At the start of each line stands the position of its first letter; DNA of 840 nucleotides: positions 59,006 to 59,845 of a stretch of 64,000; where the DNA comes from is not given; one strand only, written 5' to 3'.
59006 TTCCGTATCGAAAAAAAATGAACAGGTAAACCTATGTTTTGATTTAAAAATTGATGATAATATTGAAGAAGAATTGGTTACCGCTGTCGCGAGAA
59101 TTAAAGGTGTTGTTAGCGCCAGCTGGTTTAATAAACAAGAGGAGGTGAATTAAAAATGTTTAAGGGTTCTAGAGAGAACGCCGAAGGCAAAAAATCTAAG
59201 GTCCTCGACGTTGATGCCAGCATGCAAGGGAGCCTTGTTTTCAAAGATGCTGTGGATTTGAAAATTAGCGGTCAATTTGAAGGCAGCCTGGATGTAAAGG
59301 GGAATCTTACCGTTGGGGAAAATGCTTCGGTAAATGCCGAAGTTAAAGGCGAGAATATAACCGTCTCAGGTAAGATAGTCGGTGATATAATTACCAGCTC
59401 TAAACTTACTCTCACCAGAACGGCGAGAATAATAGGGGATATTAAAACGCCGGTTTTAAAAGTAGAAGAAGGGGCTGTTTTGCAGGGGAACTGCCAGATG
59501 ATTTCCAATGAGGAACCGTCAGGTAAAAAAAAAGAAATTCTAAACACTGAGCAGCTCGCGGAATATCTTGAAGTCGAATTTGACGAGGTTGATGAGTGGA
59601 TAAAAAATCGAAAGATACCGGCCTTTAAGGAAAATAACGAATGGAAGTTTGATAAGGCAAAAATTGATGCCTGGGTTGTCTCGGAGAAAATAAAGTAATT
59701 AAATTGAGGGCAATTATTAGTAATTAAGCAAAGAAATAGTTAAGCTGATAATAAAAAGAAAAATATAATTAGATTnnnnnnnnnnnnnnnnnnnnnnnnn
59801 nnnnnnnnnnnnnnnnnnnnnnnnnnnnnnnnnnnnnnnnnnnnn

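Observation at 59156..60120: Bactofilin with a C-terminal excisionase-type HTH, followed by a membrane-anchored HTH paralog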

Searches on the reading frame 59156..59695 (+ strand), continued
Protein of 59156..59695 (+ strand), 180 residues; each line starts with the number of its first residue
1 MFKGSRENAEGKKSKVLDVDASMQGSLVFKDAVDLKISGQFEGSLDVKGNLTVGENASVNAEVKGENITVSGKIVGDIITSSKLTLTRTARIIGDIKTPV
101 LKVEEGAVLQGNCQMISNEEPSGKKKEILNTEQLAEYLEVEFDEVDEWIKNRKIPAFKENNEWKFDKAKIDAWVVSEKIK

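Call 42: fold_search(model_id=the predicted structure, library=pdb)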
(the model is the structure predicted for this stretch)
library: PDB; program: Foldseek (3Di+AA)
matches with E <= 10: 474; with E <= 0.001: 0
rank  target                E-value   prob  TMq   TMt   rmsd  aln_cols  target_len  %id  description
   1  2n3d_MODEL_1_A        9.0e-03  1.00  0.41  0.67   5.0       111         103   25  Atomic structure of the cytoskeletal bactofilin BacA revealed by solid-state NMR (released 2015-12-16)
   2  6rib_A                1.1e-02  1.00  0.45  0.78   5.6       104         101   28  Cryo-EM reconstruction of Thermus thermophilus bactofilin double helical filaments (released 2019-07-17)
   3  6ria_1                3.0e-02  1.00  0.38  0.75   5.3        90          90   28  Bactofilin from Thermus thermophilus, F105R mutant crystal structure (released 2019-07-17)
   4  6ama_B                1.2e-01  1.00  0.26  0.73   1.8        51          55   18  Structure of S. coelicolor/S. venezuelae BldC-smeA-ssfA complex to 3.09 Angstrom (released 2018-03-28)
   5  6ama_H                1.7e-01  1.00  0.25  0.72   1.6        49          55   18  Structure of S. coelicolor/S. venezuelae BldC-smeA-ssfA complex to 3.09 Angstrom (released 2018-03-28)
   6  6ama_A                2.1e-01  1.00  0.25  0.73   1.6        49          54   18  Structure of S. coelicolor/S. venezuelae BldC-smeA-ssfA complex to 3.09 Angstrom (released 2018-03-28)
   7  6ama_Y                2.1e-01  1.00  0.26  0.70   2.6        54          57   17  Structure of S. coelicolor/S. venezuelae BldC-smeA-ssfA complex to 3.09 Angstrom (released 2018-03-28)
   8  6ama_P                2.3e-01  1.00  0.26  0.72   2.4        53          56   17  Structure of S. coelicolor/S. venezuelae BldC-smeA-ssfA complex to 3.09 Angstrom (released 2018-03-28)
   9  6hn7_B                2.4e-01  1.00  0.28  0.66   2.1        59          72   19  Hijacking the Hijackers: Escherichia coli Pathogenicity Islands Redirect Helper Phage Packaging for Their Own Benefit. (released 2019-07-31)
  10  5i44_A                2.5e-01  1.00  0.25  0.60   2.9        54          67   24  Structure of RacA-DNA complex; P21 form (released 2016-05-04)
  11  5i44_I                3.0e-01  1.00  0.24  0.60   3.0        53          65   24  Structure of RacA-DNA complex; P21 form (released 2016-05-04)
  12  5i44_B                3.1e-01  1.00  0.25  0.58   3.0        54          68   24  Structure of RacA-DNA complex; P21 form (released 2016-05-04)
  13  8dgl_B                3.3e-01  1.00  0.29  0.69   3.7        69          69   17  Crystal Structure of the RdfS Excisionase (released 2022-10-05)
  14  6amk_A                3.7e-01  1.00  0.25  0.77   1.5        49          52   18  Structure of Streptomyces venezuelae BldC-whiI opt complex (released 2018-03-28)
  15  5i44_G                3.7e-01  1.00  0.25  0.58   3.1        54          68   24  Structure of RacA-DNA complex; P21 form (released 2016-05-04)
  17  5i41                  4.6e-01  0.99  0.24  0.56   3.1        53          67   24  Structure of the apo RacA DNA binding domain (released 2016-05-04)
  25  3ucs_A                8.4e-01  0.97  0.26  0.44   3.3        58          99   14  Crystal structure of the complex between CBPA J-domain and CBPM (released 2013-07-03)
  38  3ucs_B                1.2e+00  0.97  0.27  0.46   2.7        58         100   14  Crystal structure of the complex between CBPA J-domain and CBPM (released 2013-07-03)
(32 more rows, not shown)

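Call 51: find_encoding_contigs(protein=P0281, flank=5000, max_places=3)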
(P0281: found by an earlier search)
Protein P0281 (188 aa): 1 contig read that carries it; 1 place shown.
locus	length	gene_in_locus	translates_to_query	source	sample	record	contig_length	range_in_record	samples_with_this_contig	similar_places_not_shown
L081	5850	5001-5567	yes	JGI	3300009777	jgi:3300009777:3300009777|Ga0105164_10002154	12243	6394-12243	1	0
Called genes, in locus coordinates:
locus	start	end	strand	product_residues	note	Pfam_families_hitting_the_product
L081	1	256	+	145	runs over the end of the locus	-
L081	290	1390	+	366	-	PF25216:Volactin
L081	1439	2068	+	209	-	-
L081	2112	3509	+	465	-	PF00142:Fer4_NifH (weak), PF01656:CbiA, PF06564:CBP_BcsQ, PF09140:MipZ (faint), PF10609:ParA (faint), PF13614:AAA_31, PF16561:AMPK1_CBM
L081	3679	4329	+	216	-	-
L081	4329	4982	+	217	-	-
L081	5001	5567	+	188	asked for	PF04519:Bactofilin, PF12728:HTH_17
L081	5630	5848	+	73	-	?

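Call 52: find_encoding_contigs(protein=P0139, flank=5000, max_places=3)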
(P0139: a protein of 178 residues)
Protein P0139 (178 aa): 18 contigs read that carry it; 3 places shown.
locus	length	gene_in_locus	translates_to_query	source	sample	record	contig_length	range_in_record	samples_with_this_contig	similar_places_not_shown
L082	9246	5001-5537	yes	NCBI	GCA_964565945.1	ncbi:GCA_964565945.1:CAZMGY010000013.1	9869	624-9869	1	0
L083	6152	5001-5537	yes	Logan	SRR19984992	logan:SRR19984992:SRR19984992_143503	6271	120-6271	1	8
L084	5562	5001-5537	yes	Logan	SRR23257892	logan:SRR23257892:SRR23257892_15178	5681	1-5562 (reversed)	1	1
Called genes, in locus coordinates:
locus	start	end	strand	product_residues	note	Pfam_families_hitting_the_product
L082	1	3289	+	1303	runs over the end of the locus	?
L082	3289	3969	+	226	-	PF05036:SPOR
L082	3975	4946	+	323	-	PF07719:TPR_2 (weak), PF00515:TPR_1 (weak), PF00595:PDZ (weak), PF13180:PDZ_2 (faint), PF17820:PDZ_6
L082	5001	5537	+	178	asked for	PF04519:Bactofilin, PF12728:HTH_17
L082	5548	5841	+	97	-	PF12728:HTH_17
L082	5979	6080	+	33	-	-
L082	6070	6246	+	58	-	-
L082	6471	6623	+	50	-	-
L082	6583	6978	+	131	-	-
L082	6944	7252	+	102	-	-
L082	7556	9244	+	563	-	?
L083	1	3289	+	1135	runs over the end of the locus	?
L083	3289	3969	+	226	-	PF05036:SPOR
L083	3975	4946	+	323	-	PF07719:TPR_2 (weak), PF00515:TPR_1 (weak), PF00595:PDZ (weak), PF13180:PDZ_2 (faint), PF17820:PDZ_6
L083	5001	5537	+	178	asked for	PF04519:Bactofilin, PF12728:HTH_17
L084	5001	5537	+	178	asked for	PF04519:Bactofilin, PF12728:HTH_17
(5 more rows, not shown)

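Call 56: search_protein_families(library=pfam, proteins=[L081:290-1387:+, L081:1439-2065:+, L081:2112-3506:+, L081:3679-4326:+, L081:4329-4979:+, L082:3289-3966:+, L082:3972-4943:+, L082:5548-5838:+, L082:68-3286:+], max_evalue=0.01)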
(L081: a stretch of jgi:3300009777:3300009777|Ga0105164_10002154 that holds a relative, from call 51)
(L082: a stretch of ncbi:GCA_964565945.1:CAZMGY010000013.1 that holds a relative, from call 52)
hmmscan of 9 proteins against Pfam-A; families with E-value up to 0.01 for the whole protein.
L081:290-1387:+ (366 aa): 1 family
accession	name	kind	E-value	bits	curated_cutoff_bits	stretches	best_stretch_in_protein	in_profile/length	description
PF25216.1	Volactin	-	2e-91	307.2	35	1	15-335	3-321/321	Volactin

L081:1439-2065:+ (209 aa): 0 families

L081:2112-3506:+ (465 aa): 9 families
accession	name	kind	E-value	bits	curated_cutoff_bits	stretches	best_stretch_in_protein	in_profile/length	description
PF13614.12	AAA_31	-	2.1e-50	171.6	27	1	3-179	3-176/177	AAA domain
PF01656.29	CbiA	-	1.9e-19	70.3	25.4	1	4-230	1-125/125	CobQ/CobB/MinD/ParA nucleotide binding domain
PF06564.18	CBP_BcsQ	-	1.2e-11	45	21.3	1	1-248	1-231/234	Cellulose biosynthesis protein BcsQ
PF09140.17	MipZ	-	3.1e-09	37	20.7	1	4-44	3-43/262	ATPase MipZ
PF16561.11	AMPK1_CBM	-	5.4e-08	33.4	26.8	1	385-449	3-64/85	Glycogen recognition site of AMP-activated protein kinase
PF10609.15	ParA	-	4.1e-07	30.1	27.1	1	3-40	5-42/246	NUBPL iron-transfer P-loop NTPase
PF00142.24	Fer4_NifH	-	1.4e-06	28.4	25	1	9-77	7-74/271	4Fe-4S iron sulfur cluster binding proteins, NifH/frxC family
PF02374.21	ArsA_ATPase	-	6.7e-05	22.7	24.3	1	10-44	9-42/305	Anion-transporting ATPase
PF02922.24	CBM_48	-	0.00025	21.8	22.4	1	383-442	11-72/83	Carbohydrate-binding module 48 (Isoamylase N-terminal domain)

L081:3679-4326:+ (216 aa): 0 families

L081:4329-4979:+ (217 aa): 0 families

L082:3289-3966:+ (226 aa): 1 family
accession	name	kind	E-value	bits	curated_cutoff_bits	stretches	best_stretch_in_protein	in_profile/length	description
PF05036.18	SPOR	-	2.8e-13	50.4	21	1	149-224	3-76/76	SPOR domain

L082:3972-4943:+ (324 aa): 10 families
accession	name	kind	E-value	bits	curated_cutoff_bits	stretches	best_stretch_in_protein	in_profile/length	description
PF17820.7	PDZ_6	-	2.1e-19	69.4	27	2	177-232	1-54/54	PDZ domain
PF00595.29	PDZ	-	5.4e-11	43.2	23.2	1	163-230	10-80/81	PDZ domain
PF13180.12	PDZ_2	-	5.6e-11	43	27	2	165-233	3-70/80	PDZ domain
PF07719.23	TPR_2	-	5.6e-07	29.7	27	1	74-103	4-33/34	Tetratricopeptide repeat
PF00515.34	TPR_1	-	1e-06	28.7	27.8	1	78-103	8-33/34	Tetratricopeptide repeat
PF13181.12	TPR_8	-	0.00041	20.7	25.7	1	76-103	6-33/34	Tetratricopeptide repeat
PF13414.12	TPR_11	-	0.00059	19.9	26.8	1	78-104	1-27/42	TPR repeat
PF13428.12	TPR_14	-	0.00097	20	23.5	1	74-108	4-38/44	Tetratricopeptide repeat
PF13432.12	TPR_16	-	0.0046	17.8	32.7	1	75-106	1-32/65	Tetratricopeptide repeat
PF13374.12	TPR_10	-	0.0099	16.3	27.5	0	77-100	8-31/42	Tetratricopeptide repeat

L082:5548-5838:+ (97 aa): 1 family
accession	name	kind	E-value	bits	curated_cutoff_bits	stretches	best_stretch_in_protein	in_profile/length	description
PF12728.13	HTH_17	-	1.1e-07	32.4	27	1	4-50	1-46/51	Helix-turn-helix domain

L082:68-3286:+ (1073 aa): 1 family
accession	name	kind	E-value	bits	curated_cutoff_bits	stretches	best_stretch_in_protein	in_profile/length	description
PF06818.20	Fez1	-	0.0032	18.4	34.4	0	3-116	36-149/199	Fez1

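Call 64: search_protein_families(library=pfam, alignment_id=A1, max_evalue=0.001)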
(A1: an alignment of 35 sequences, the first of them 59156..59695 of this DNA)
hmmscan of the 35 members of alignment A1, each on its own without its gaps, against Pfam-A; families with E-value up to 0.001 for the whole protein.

A. member 1, window:59156-59695:+ (180 aa): 2 families
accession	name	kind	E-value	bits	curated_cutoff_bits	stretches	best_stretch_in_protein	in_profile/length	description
PF04519.19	Bactofilin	-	2.1e-23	82.8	27.9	1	16-114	2-98/98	Polymer-forming cytoskeletal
PF12728.13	HTH_17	-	3.8e-07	30.7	27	1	129-174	2-47/51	Helix-turn-helix domain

B. families by the number of members that match (of 35 scanned): 4 families
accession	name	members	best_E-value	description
PF04519.19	Bactofilin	35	8.6e-26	Polymer-forming cytoskeletal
PF12728.13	HTH_17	35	8e-15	Helix-turn-helix domain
PF13411.12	MerR_1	1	0.00026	MerR HTH family regulatory protein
PF21531.3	Rv2175c_wHTH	1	0.0008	DNA-binding protein Rv2175c, wHTH domain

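Call 73: find_related_loci(query=A1, collection=viral_contigs, flank=3000)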
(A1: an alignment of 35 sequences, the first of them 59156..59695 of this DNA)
Query A1 (180 aa) in viral_contigs; peptide patterns used: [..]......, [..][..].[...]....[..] (x = any residue, [..] = any of these).
20 stretches matched a pattern, but none encodes a relative of the query by tblastn (E <= 1e-3).

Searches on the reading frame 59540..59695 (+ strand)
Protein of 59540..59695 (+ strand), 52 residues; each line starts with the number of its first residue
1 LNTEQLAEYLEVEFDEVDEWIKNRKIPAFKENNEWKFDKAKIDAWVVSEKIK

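Call 21: search_solved_structures(query=A2, max_evalue=1, show_alignments=5)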
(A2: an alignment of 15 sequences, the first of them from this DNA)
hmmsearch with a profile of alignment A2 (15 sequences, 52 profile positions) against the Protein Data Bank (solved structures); distinct sequences matched with E-value up to 1: 8.
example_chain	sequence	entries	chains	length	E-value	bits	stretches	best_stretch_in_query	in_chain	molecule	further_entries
5i41_B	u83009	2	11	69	0.0058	19.5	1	1-32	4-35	Chromosome-anchoring protein RacA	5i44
4j2n_A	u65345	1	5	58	0.01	18.7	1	2-33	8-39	Gp37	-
6amk_A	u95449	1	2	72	0.017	18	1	1-30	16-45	Putative DNA-binding protein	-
6ama_A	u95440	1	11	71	0.02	17.8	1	1-30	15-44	Putative DNA-binding protein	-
8eml_B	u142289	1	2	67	0.045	16.7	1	5-32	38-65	GS homeobox 2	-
5w8y_A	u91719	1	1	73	0.063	16.2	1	3-30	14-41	protein XPH1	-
3bd1_A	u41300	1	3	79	0.13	15.2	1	3-30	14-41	Cro protein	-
3nrw_A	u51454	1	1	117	0.86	12.6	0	17-38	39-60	Phage integrase/site-specific recombinase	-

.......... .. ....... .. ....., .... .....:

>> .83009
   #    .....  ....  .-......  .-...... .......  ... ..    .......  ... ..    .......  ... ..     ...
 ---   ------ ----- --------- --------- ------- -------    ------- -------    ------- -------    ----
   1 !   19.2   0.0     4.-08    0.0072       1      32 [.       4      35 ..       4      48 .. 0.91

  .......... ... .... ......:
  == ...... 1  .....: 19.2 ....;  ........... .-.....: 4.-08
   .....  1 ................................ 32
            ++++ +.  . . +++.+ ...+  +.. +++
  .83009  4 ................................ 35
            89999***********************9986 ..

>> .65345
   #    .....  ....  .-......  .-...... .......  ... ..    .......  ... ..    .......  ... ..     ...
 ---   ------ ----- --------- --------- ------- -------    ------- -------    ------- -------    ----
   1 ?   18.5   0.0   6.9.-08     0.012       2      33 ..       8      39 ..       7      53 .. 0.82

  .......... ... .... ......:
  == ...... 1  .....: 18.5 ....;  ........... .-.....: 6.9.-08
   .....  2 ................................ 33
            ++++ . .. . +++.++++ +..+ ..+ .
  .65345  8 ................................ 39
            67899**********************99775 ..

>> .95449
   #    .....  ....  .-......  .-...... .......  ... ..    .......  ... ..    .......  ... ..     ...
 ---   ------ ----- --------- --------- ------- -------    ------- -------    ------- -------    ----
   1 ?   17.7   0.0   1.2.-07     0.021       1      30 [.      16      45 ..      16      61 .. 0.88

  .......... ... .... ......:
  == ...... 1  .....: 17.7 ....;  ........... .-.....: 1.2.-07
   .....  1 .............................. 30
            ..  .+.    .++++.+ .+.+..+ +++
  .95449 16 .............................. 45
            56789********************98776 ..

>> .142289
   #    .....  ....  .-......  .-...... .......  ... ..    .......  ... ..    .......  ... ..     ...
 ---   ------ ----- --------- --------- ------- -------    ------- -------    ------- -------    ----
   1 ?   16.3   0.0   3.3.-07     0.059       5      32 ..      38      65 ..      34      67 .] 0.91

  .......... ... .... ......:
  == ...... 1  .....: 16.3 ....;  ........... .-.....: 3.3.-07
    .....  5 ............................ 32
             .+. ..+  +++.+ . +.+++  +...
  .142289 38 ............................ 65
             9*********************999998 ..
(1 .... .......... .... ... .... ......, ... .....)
